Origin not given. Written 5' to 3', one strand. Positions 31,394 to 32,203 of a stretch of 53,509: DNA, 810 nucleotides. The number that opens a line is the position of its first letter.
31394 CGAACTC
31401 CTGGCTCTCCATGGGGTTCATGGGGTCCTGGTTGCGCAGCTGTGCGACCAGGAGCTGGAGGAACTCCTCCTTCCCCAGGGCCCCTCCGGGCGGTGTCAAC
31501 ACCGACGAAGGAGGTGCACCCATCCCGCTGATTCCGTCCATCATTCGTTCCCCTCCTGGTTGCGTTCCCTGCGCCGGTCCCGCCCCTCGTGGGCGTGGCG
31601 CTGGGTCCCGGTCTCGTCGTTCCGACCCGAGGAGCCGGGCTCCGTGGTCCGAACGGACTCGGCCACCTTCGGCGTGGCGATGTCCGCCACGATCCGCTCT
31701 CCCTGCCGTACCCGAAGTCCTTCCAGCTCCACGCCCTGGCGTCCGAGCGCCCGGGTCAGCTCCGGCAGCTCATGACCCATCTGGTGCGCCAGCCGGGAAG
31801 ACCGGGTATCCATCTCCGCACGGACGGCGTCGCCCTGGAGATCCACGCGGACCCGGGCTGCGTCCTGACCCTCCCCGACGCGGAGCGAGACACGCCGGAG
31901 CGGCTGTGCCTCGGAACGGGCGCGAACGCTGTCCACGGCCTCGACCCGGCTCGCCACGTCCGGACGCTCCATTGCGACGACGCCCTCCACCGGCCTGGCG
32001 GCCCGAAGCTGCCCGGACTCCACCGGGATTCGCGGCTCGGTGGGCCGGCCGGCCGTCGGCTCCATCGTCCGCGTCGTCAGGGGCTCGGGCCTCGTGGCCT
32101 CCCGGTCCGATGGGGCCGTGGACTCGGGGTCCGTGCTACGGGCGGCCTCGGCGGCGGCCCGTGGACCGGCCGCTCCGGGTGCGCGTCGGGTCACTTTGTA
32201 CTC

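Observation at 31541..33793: FliK-like hook-length protein carries an N-terminal M15/LAS zinc peptidoglycan-peptidase domain, while FlgJ is reduced to its rod-binding domain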

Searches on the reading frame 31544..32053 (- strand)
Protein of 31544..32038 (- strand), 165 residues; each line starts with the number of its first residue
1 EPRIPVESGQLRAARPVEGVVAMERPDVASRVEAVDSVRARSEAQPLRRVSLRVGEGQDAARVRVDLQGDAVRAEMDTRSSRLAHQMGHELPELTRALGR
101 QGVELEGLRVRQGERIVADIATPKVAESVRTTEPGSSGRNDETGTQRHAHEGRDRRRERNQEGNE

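Call 5: search_protein_families(library=pfam, proteins=[window:31544-32038:-], max_evalue=10)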
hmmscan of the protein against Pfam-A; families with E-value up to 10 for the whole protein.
seq(165 aa): 1 family
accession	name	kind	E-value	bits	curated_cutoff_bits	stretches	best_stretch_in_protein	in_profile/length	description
PF02120.21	Flg_hook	-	2e-05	24.7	29.8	1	62-114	28-80/85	Flagellar hook-length control protein FliK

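Call 43: search_solved_structures(query=A3, max_evalue=1, show_alignments=2)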
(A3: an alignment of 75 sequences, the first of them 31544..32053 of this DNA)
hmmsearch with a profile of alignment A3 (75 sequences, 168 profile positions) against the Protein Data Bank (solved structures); distinct sequences matched with E-value up to 1: 3.
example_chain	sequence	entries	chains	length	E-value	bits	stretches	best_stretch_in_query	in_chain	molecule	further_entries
7m0q_A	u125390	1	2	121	0.18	14.9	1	61-113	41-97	Network hallucinated protein 0738_mod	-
6riu_A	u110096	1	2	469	0.27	14.3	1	66-128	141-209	Type VI secretion system protein TssA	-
4v1t_C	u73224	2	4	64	0.79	12.8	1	69-96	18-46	PATE | LYND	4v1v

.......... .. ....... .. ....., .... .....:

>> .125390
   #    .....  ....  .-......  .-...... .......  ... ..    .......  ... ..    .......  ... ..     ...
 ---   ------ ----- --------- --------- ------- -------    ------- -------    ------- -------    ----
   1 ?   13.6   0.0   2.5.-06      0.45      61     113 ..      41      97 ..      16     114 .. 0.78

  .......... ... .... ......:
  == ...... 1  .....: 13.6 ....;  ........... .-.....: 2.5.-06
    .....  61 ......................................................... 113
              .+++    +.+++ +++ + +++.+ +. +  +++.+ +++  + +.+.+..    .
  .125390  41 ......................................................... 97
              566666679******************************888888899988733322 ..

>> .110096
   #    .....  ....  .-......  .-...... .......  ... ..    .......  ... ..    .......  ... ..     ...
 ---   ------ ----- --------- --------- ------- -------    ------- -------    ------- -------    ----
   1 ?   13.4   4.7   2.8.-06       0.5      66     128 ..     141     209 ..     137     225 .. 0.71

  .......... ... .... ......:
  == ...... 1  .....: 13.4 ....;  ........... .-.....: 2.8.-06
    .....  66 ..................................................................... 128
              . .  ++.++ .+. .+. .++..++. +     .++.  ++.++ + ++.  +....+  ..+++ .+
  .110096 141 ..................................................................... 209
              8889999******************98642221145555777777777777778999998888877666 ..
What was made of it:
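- On FliK / T3S4 hook-length control proteins: A sequence profile against PDB found nothing (call 43).
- Tried and rejected: A sequence profile of the C-terminal region against PDB chains found nothing significant (call 43).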
